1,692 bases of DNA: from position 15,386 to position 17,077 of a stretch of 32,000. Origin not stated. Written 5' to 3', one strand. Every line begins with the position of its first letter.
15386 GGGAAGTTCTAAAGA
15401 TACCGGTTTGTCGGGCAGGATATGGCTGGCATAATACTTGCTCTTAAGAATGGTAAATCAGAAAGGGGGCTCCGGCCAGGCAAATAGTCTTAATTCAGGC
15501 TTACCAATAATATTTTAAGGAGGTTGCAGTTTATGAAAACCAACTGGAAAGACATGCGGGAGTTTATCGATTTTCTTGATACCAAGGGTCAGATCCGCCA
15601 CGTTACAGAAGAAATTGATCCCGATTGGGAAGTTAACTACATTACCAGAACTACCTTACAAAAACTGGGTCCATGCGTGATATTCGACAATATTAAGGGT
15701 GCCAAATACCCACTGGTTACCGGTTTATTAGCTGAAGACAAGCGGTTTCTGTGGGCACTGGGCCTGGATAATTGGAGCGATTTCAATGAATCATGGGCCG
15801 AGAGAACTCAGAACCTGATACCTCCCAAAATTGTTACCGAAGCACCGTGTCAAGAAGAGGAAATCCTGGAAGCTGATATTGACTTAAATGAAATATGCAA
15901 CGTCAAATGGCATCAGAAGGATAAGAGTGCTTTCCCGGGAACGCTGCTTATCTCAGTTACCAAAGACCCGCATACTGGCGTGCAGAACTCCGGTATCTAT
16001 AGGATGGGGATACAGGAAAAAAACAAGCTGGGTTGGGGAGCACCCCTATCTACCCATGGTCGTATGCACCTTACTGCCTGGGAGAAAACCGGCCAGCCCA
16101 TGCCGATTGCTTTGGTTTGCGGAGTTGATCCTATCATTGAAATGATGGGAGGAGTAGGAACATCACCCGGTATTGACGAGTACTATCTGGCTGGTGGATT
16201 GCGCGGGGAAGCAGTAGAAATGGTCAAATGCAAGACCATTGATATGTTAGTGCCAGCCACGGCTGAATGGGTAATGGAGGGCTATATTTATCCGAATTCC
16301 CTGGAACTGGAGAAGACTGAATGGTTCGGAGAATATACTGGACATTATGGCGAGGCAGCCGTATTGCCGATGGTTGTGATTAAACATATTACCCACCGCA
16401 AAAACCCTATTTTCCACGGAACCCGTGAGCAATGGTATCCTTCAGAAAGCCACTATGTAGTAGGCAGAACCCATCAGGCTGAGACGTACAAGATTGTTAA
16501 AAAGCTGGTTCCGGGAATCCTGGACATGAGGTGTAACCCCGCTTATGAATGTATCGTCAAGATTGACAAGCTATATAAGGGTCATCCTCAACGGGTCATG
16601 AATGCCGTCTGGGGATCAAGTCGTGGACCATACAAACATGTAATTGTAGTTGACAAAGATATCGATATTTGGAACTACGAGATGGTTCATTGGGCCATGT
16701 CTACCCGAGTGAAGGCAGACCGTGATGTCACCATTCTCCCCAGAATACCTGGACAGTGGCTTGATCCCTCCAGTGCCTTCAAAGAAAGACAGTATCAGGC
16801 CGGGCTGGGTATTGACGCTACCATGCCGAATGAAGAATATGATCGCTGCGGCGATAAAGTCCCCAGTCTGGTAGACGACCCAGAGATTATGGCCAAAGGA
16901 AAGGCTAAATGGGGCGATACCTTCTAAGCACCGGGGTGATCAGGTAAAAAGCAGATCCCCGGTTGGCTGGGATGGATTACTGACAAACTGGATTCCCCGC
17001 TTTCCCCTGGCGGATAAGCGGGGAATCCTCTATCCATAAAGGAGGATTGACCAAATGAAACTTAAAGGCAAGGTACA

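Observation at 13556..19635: Sigma-54/GAF-controlled UbiD - OFA-type MFS - UbiX - LpdD-like operon: candidate inducible prFMN decarboxylase coupled to substrate/product exchange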

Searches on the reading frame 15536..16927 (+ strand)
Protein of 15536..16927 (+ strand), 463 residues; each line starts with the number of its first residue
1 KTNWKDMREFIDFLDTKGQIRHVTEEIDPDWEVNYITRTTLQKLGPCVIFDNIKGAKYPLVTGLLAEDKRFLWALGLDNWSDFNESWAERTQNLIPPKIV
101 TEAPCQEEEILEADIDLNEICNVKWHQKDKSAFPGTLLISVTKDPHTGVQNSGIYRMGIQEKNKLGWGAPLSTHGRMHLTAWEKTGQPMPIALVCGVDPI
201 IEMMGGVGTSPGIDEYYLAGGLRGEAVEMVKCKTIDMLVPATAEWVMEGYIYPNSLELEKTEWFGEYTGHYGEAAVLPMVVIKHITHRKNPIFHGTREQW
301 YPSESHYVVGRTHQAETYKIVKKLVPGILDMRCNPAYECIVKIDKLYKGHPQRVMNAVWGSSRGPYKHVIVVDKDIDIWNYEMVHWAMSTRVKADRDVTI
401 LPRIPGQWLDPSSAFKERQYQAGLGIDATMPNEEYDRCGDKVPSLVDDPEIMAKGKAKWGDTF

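Call 3: search_protein_families(library=pfam, proteins=[window:15536-16927:+], max_evalue=0.01)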
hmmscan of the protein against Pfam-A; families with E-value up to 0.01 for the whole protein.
window:15536-16927:+ (463 aa): 3 families
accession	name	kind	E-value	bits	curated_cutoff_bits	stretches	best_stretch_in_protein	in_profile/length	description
PF01977.22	UbiD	-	1.8e-54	184.5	23.3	1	100-296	3-201/206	3-octaprenyl-4-hydroxybenzoate carboxy-lyase Rift-related domain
PF20696.2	UbiD_C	-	2.9e-30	105.3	24.2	1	306-428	1-127/127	3-octaprenyl-4-hydroxybenzoate carboxy-lyase C-terminal domain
PF20695.2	UbiD_N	-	3.4e-15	56.3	24.3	1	11-84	1-72/78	3-octaprenyl-4-hydroxybenzoate carboxy-lyase N-terminal domain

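Call 4: search_protein_families(library=ncbifam, proteins=[window:15536-16927:+], max_evalue=0.01)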
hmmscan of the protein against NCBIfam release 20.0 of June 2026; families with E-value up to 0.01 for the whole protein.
window:15536-16927:+ (463 aa): 7 families
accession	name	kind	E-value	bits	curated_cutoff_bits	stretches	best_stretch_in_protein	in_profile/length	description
TIGR00148.1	TIGR00148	subfamily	1.2e-92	310.9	244.85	1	7-431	1-438/438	UbiD family decarboxylase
NF041204.1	VdcC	exception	9.8e-80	268.2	650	1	5-434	2-441/467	non-oxidative hydroxyarylic acid decarboxylases subunit C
TIGR03701.1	mena_SCO4490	equivalog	8.5e-69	232.4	495.9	2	94-412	106-424/433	menaquinone biosynthesis decarboxylase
NF008175.0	PRK10922.1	equivalog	5.9e-65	219.7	788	2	95-460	120-486/497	4-hydroxy-3-polyprenylbenzoate decarboxylase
TIGR02724.1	phenyl_P_beta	equivalog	5.6e-53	180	468.95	1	6-460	2-467/472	phenylphosphate carboxylase subunit beta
NF041219.1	BagN_FevL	exception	2e-41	142.1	1000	1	2-317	15-344/502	bagremycin/ferroverdin biosynthesis UbiD family decarboxylase BagN/FevL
TIGR02723.1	phenyl_P_alpha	equivalog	2.7e-40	138.4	564.6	1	5-448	8-460/485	phenylphosphate carboxylase subunit alpha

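Call 5: search_solved_structures(query=window:15536-16927:+, max_evalue=0.00001)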
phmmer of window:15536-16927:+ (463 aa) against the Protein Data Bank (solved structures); distinct sequences matched with E-value up to 0.00001: 40.
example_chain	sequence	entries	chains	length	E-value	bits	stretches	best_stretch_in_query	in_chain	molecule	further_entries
6h6x_B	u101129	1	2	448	5.8e-64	219.6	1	6-432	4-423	3-polyprenyl-4-hydroxybenzoate decarboxylase and related decarboxylases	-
6h6v_A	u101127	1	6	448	1e-62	215.4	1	6-432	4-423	3-polyprenyl-4-hydroxybenzoate decarboxylase and related decarboxylases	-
2idb_A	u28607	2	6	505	6.5e-58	199.6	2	95-460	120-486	3-octaprenyl-4-hydroxybenzoate carboxy-lyase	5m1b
5m1c_A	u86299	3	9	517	7.2e-58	199.5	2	95-460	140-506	3-octaprenyl-4-hydroxybenzoate carboxy-lyase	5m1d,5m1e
7ae4_A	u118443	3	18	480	1.4e-50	175.4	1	4-431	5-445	Phenolic acid decarboxylase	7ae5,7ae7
7pda_A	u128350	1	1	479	5.9e-44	153.6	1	4-419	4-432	UbiD family decarboxylase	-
6da6_A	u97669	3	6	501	4.1e-34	121.1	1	4-322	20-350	UbiD-like decarboxylase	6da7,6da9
9gqr_A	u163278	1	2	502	4.8e-31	111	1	7-393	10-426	decarboxylase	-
7nf4_A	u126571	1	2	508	1.2e-30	109.7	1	8-433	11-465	Ferulic acid decarboxylase 1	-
8oz5_A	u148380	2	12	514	1.4e-30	109.4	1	4-432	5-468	Phthaloyl-CoA decarboxylase (Pcd)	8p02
8pmk_A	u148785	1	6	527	1.6e-30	109.3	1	4-432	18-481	Phthaloyl-CoA decarboxylase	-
5ny5_A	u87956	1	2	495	8.5e-30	106.9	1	43-415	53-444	3,4-dihydroxybenzoate decarboxylase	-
5o3n_A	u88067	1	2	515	9.7e-30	106.7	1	43-415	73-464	3,4-dihydroxybenzoate decarboxylase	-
7p9q_A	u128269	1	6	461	3.2e-29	105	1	5-430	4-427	AnInD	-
5o3m_A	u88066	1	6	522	4.8e-29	104.4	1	42-416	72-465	Protocatechuate decarboxylase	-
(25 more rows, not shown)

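Call 8: find_homologous_proteins(query=window:15536-16927:+, max_evalue=1e-20)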
Query window:15536-16927:+ (463 aa): 835 proteins with E <= 1e-20 among 5372 candidates; the best 120 are listed.
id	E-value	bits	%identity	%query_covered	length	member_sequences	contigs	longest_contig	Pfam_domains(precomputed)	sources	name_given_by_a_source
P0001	0.0e+0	1106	100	100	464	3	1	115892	PF20696.3,PF01977.23,PF20695.3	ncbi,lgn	-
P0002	6.7e-244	828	73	100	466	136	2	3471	PF20696.3,PF01977.23,PF20695.3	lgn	-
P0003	1.6e-241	820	71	100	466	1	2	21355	PF20696.3,PF01977.23,PF20695.3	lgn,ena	-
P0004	2.6e-235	800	71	100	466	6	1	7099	PF20696.3,PF01977.23,PF20695.3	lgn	-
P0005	1.3e-231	787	70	100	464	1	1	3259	PF20696.3,PF01977.23,PF20695.3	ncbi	-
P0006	5.4e-225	766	68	100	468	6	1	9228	PF20696.3,PF01977.23,PF20695.3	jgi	-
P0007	2.3e-222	757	68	100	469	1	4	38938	PF20696.3,PF01977.23,PF20695.3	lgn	-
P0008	6.1e-220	749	67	100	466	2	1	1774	PF20696.3,PF01977.23,PF20695.3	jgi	-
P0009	7.0e-219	745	65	100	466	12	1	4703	PF20696.3,PF01977.23,PF20695.3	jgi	-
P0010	3.5e-218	743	67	100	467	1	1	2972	PF20696.3,PF01977.23,PF20695.3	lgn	-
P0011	4.1e-215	733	65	100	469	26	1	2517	PF20696.3,PF01977.23,PF20695.3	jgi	-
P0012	2.1e-214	731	65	100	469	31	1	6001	PF20696.3,PF01977.23,PF20695.3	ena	-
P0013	3.3e-213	727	64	100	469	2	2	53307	PF20696.3,PF01977.23,PF20695.3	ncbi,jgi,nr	ncbi:MAG: UbiD family decarboxylase [Deltaproteobacteria bacterium]|nr:UbiD family decarboxylase [De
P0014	1.6e-211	721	65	99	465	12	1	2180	PF20696.3,PF01977.23,PF20695.3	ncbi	-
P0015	2.6e-210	717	65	99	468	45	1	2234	PF20696.3,PF01977.23,PF20695.3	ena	-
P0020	7.1e-206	703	63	100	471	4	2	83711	PF20696.3,PF01977.23,PF20695.3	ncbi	ncbi:MAG: UbiD family decarboxylase [Bacillota bacterium]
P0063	1.7e-186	639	58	100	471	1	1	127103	PF20696.3,PF01977.23,PF20695.3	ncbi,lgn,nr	ncbi:MAG: UbiD family decarboxylase [Acidobacteria bacterium]|nr:UbiD family decarboxylase [Acidobac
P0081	2.5e-183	628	57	100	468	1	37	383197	PF20696.3,PF01977.23,PF20695.3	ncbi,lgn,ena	ncbi:MAG: UbiD family decarboxylase [Burkholderiales bacterium]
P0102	6.2e-175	601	56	100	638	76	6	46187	PF20696.3,PF01977.23,PF06240.20,PF20695.3,PF10604.16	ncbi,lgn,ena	-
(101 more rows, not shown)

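Call 11: find_related_loci(query=window:15536-16927:+, collection=genome_contigs, flank=8000)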
Query window:15536-16927:+ (463 aa) in genome_contigs; peptide patterns used: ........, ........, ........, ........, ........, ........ (x = any residue, [..] = any of these).
11 stretches matched a pattern; 4 encode a relative of the query (tblastn E <= 1e-3); 4 distinct loci.
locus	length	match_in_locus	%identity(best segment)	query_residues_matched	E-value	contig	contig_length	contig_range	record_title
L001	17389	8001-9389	73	1-463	0e+0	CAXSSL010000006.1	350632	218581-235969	Clostridiales bacterium VE202-15 isolate CC00199 genome assembly, contig: CC00199_6_NODE_6_length_350632_cov_190.708265,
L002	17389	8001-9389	73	1-463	0e+0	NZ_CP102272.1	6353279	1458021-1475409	[Clostridium] asparagiforme DSM 15981 chromosome, complete genome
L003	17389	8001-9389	73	1-463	0e+0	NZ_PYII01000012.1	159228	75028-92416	Enterocloster lavalensis strain KCTC 15153 scaffold_11, whole genome shotgun sequence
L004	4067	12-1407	71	1-463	0e+0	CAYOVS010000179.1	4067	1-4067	MAG TPA_asm: uncultured Peptococcaceae bacterium isolate SRP335695_co1_131 genome assembly, contig: NODE_10875_length_40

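Call 12: find_encoding_contigs(protein=P0001, flank=10000, max_places=3)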
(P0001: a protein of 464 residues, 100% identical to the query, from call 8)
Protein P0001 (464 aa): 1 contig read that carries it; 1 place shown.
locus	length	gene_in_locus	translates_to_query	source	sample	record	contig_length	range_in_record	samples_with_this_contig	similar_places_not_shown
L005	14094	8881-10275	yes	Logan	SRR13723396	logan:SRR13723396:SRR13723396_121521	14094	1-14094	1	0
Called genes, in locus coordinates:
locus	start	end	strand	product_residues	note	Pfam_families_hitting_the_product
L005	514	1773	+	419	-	PF00909:Ammonium_transp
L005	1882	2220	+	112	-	PF00543:P-II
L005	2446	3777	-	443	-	PF03951:Gln-synt_N, PF00120:Gln-synt_C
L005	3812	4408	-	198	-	PF00072:Response_reg (weak), PF03861:ANTAR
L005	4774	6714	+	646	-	PF00501:AMP-binding, PF23562:AMP-binding_C_3 (faint)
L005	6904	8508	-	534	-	PF02954:HTH_8 (faint), PF00158:Sigma54_activat, PF14532:Sigma54_activ_2, PF07728:AAA_5 (faint), PF25601:AAA_lid_14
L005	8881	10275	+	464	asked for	PF20695:UbiD_N, PF01977:UbiD, PF20696:UbiD_C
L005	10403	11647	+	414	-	PF07690:MFS_1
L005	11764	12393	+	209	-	PF02441:Flavoprotein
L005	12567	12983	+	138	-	PF21758:LpdD_chaperone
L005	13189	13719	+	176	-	PF00293:NUDIX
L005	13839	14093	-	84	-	?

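Call 14: search_protein_families(library=pfam, proteins=[L002:9484-10680:+, L002:10690-11250:+, L002:11273-11680:+, L002:11655-12191:+, L002:12158-13735:-, L002:2920-7710:+, L002:14416-16683:+, L002:718-2151:-, L002:1998-2732:-, L002:13911-14414:+], max_evalue=0.001)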
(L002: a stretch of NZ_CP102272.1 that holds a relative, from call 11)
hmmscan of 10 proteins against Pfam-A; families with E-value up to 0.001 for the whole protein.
L002:9484-10680:+ (398 aa): 1 family
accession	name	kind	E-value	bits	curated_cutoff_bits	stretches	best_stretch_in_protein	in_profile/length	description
PF07690.21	MFS_1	-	7.1e-35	121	33.4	1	22-349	10-345/347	Major Facilitator Superfamily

L002:10690-11250:+ (186 aa): 1 family
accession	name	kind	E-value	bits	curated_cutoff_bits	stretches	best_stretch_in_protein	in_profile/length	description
PF02441.25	Flavoprotein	-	4.7e-42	143.8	22.7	1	1-172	1-161/162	Flavoprotein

L002:11273-11680:+ (135 aa): 1 family
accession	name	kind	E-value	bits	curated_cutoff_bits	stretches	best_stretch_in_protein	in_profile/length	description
PF21758.2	PAC_bac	-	1.1e-31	109.3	27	1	9-121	2-114/115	Bacterial proteasome assembling chaperone-like protein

L002:11655-12191:+ (178 aa): 1 family
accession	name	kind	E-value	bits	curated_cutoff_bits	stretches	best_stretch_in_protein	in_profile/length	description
PF00293.34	NUDIX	-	2.7e-21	76.4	21.1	1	29-156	2-130/134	NUDIX domain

L002:12158-13735:- (525 aa): 1 family
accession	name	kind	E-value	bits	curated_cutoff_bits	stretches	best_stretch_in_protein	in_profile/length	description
PF13556.12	HTH_30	-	2.3e-15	56.6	27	1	451-503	3-55/59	PucR C-terminal helix-turn-helix domain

L002:2920-7710:+ (1596 aa): 4 families
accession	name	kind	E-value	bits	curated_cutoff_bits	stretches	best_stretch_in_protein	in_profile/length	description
PF07581.17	Glug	-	9.4e-21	73.2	20.5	0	867-894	1-28/28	The GLUG motif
PF09479.16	Flg_new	-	3.8e-09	37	27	1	1120-1187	1-64/65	Listeria-Bacteroides repeat domain (List_Bact_rpt)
PF13620.12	CarboxypepD_reg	-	5.9e-09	36.6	32.3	1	1195-1258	2-63/82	Carboxypeptidase regulatory-like domain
PF19127.6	Choline_bind_3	-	0.00011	22.5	27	0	1509-1536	10-37/47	Choline-binding repeat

L002:14416-16683:+ (755 aa): 3 families
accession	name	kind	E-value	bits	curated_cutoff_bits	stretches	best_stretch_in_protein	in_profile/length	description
PF02738.23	MoCoBD_1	-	2.2e-39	135.4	27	1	163-395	11-244/244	Molybdopterin cofactor-binding domain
PF20256.3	MoCoBD_2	-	9.9e-39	134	27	1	449-692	27-283/283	Molybdopterin cofactor-binding domain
PF01315.27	Ald_Xan_dh_C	-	2.7e-28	98.9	31.3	1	22-125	1-110/110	Aldehyde oxidase and xanthine dehydrogenase, a/b hammerhead domain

L002:718-2151:- (477 aa): 1 family
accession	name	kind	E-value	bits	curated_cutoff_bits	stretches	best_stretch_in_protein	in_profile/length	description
PF14501.12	HATPase_c_5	-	2.6e-09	37.3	22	1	375-474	3-101/102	GHKL domain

L002:1998-2732:- (244 aa): 2 families
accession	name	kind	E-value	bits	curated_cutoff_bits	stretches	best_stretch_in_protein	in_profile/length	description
PF00072.30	Response_reg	-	3.1e-17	63.2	30.2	1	5-117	2-109/111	Response regulator receiver domain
PF04397.21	LytTR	-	0.00045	20.8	22.6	0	144-234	6-95/98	LytTr DNA-binding domain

L002:13911-14414:+ (167 aa): 2 families
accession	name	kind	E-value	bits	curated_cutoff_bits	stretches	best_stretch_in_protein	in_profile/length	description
PF01799.25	Fer2_2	-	1.5e-29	102.4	30.3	1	85-160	1-75/75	[2Fe-2S] binding domain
PF00111.32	Fer2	-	0.00021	21.6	21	1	30-71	14-55/77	2Fe-2S iron-sulfur cluster binding domain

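Call 16: search_protein_families(library=ncbifam, proteins=[L002:11655-12191:+, L002:9484-10680:+, L002:7992-9392:+, L002:12158-13735:-], max_evalue=0.001)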
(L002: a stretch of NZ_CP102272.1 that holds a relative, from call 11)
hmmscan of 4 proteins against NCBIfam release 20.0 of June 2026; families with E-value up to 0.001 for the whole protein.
L002:11655-12191:+ (178 aa): 9 families
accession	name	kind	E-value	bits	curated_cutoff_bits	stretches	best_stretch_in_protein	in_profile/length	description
NF002995.0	PRK03759.1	equivalog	8.4e-45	152.7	127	1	2-162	6-170/185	isopentenyl-diphosphate Delta-isomerase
TIGR02150.1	IPP_isom_1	equivalog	1e-30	106.7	105.8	1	5-157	1-155/159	isopentenyl-diphosphate delta-isomerase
NF011922.0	PRK15393.1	equivalog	4.8e-10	39.4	152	1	16-147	24-152/182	NUDIX hydrolase YfcD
NF041653.1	Nud_hyd_Meth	equivalog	1.7e-09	37.7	300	1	8-160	5-156/170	Nudix hydrolase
NF006530.0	PRK08999.1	equivalog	1.6e-07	30.7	245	1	29-144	6-114/315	Nudix family hydrolase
NF007834.0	PRK10546.1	equivalog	9.8e-05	22.2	156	1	37-141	11-108/135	pyrimidine (deoxy)nucleoside triphosphate diphosphatase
NF001299.0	PRK00241.1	equivalog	0.00015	21.4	158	1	69-165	170-249/263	NAD(+) diphosphatase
NF012016.0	PRK15472.1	equivalog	0.00028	20.6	95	0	37-143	11-123/141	nucleoside triphosphatase NudI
NF006961.0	PRK09438.1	equivalog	0.00094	18.7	103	0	54-165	29-132/151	dihydroneopterin triphosphate diphosphatase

L002:9484-10680:+ (398 aa): 13 families
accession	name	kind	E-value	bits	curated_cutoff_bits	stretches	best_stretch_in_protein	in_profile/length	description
NF049980.1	SfMCT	equivalog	2.2e-44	151.7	320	1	37-372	30-375/378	L-lactate MFS transporter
TIGR00890.1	2A0111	subfamily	1.3e-27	96.8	374.85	1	31-383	25-371/377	oxalate/formate antiport family MFS transporter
TIGR04259.1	oxa_formateAnti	equivalog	3.8e-17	62.2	335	1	38-393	32-398/405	oxalate/formate MFS antiporter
TIGR00881.1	2A0104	subfamily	1.4e-15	57.3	407.75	2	30-195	16-183/379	phosphoglycerate transporter protein PgtP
TIGR00893.1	2A0114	subfamily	1.4e-10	40.7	395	1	39-179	24-165/399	D-galactonate transporter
NF047787.1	PhglyTportPgtP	equivalog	1e-08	34.4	750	1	33-189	53-215/451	phosphoglycerate transporter PgtP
TIGR00896.1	CynX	subfamily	7.3e-08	31.9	406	1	39-167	30-161/355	CynX/NimT family MFS transporter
TIGR00886.1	2A0108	subfamily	5.1e-06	25.8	311.7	1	27-175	19-179/368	NarK family nitrate/nitrite MFS transporter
TIGR00880.1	2_A_01_02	superfamily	7.7e-06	26.1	131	0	258-384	7-136/141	multidrug resistance protein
TIGR00892.1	2A0113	subfamily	7.9e-06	24.8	586.1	1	39-181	49-192/455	monocarboxylate transporter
NF012174.0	tet_MFS_A_B_C_D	equivalog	3.6e-05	22.8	475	0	303-364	9-69/382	Tet(A)/Tet(B)/Tet(C) family tetracycline efflux MFS transporter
NF038246.1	bile_salt_MFS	equivalog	0.00043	19.3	400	1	37-130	34-128/408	conjugated bile salt MFS transporter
NF012187.0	tet_MFS_E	exception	0.00049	19.3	820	1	298-363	5-69/405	tetracycline efflux MFS transporter Tet(E)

L002:7992-9392:+ (466 aa): 7 families
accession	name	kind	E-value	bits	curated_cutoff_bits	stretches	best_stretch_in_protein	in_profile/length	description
TIGR00148.1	TIGR00148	subfamily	6.5e-87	292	244.85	1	10-434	1-438/438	UbiD family decarboxylase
NF041204.1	VdcC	exception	3.7e-79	266.3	650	1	8-436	2-440/467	non-oxidative hydroxyarylic acid decarboxylases subunit C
TIGR03701.1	mena_SCO4490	equivalog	8.4e-70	235.7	495.9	2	98-405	107-415/433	menaquinone biosynthesis decarboxylase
NF008175.0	PRK10922.1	equivalog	1.1e-66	225.3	788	2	102-438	124-464/497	4-hydroxy-3-polyprenylbenzoate decarboxylase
TIGR02724.1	phenyl_P_beta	equivalog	6.6e-54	183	468.95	1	9-436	2-444/472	phenylphosphate carboxylase subunit beta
NF041219.1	BagN_FevL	exception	3.5e-46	157.7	1000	1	6-327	16-351/502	bagremycin/ferroverdin biosynthesis UbiD family decarboxylase BagN/FevL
TIGR02723.1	phenyl_P_alpha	equivalog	1.5e-40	139.2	564.6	1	7-429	7-438/485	phenylphosphate carboxylase subunit alpha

L002:12158-13735:- (525 aa): 4 families
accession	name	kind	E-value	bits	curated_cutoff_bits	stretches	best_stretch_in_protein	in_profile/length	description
NF008550.0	PRK11477.1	equivalog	1.8e-07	30.4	612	1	396-505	272-379/385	CdaR family transcriptional regulator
NF050824.1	TransRegRv1453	equivalog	1.1e-05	24.5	600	1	385-494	284-387/404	Rv1453 family transcriptional regulator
NF058503.1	SprTransRegAdeR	equivalog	1.6e-05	24.1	700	1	381-498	271-389/403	sporulation transcriptional activator AdeR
NF045769.1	TransActPmfR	equivalog_domain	6.7e-05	21.6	800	1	427-496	386-450/470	transcciptional activator PmfR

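Call 19: find_encoding_contigs(protein=P0020, flank=8000, max_places=2)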
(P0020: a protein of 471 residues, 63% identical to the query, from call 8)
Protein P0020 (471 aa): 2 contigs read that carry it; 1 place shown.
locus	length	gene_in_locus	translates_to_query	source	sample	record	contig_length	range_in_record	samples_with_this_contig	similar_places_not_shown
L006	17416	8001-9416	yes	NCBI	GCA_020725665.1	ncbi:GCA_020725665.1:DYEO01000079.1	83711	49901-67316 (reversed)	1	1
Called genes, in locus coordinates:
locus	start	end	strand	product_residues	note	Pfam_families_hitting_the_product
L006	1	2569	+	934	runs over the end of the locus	PF01590:GAF, PF13185:GAF_2, PF13492:GAF_3, PF01590:GAF, PF13185:GAF_2, PF17853:GGDEF_2, PF13556:HTH_30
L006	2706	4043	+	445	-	PF00501:AMP-binding (weak), PF14535:AMP-binding_C_2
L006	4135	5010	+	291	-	PF00941:FAD_binding_5, PF03450:CO_deh_flav_C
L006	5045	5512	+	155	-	PF00111:Fer2, PF01799:Fer2_2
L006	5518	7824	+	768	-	PF01315:Ald_Xan_dh_C, PF02738:MoCoBD_1, PF20256:MoCoBD_2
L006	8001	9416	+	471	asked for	PF20695:UbiD_N, PF01977:UbiD, PF20696:UbiD_C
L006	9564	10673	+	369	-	PF03480:DctP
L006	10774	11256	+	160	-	PF04290:DctQ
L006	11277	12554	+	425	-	PF06808:DctM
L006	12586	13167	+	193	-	PF02441:Flavoprotein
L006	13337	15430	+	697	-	PF04879:Molybdop_Fe4S4, PF00384:Molybdopterin, PF01568:Molydop_binding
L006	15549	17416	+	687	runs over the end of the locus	PF05378:Hydant_A_N, PF01968:Hydantoinase_A, PF19278:Hydant_A_C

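Call 20: find_encoding_contigs(protein=P0013, flank=8000, max_places=2)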
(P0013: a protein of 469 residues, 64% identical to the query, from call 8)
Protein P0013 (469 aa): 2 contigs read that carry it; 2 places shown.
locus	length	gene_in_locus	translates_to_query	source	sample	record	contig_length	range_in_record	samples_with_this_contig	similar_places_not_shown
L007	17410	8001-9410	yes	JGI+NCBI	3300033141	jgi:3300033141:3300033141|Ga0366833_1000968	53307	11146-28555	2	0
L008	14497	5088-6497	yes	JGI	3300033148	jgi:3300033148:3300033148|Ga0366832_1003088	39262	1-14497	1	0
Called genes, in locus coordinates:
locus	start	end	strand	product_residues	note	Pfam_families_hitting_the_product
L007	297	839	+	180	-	PF03480:DctP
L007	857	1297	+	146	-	PF03480:DctP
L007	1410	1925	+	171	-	PF04290:DctQ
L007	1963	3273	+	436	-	PF06808:DctM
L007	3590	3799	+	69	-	-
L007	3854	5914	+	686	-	PF05378:Hydant_A_N, PF01968:Hydantoinase_A, PF19278:Hydant_A_C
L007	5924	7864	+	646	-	PF02538:Hydantoinase_B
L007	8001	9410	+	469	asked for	PF20695:UbiD_N, PF01977:UbiD, PF20696:UbiD_C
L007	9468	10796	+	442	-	PF00501:AMP-binding (weak), PF14535:AMP-binding_C_2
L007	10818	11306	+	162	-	PF13237:Fer4_10 (faint), PF13247:Fer4_11, PF12838:Fer4_7 (weak), PF13187:Fer4_9 (weak), PF25160:LdpA_Fe-S-bd (weak), PF12797:Fer4_2 (weak), PF00037:Fer4, PF12837:Fer4_6 (weak), +2 more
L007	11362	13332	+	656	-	PF02730:AFOR_N, PF01314:AFOR_C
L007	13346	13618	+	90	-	-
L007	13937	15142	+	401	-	PF13433:Peripla_BP_5, PF13458:Peripla_BP_6, PF01094:ANF_receptor, PF13433:Peripla_BP_5 (weak)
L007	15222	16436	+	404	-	PF13433:Peripla_BP_5, PF13458:Peripla_BP_6, PF01094:ANF_receptor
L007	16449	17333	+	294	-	PF02653:BPD_transp_2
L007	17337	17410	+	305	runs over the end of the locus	PF02653:BPD_transp_2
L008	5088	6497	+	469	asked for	PF20695:UbiD_N, PF01977:UbiD, PF20696:UbiD_C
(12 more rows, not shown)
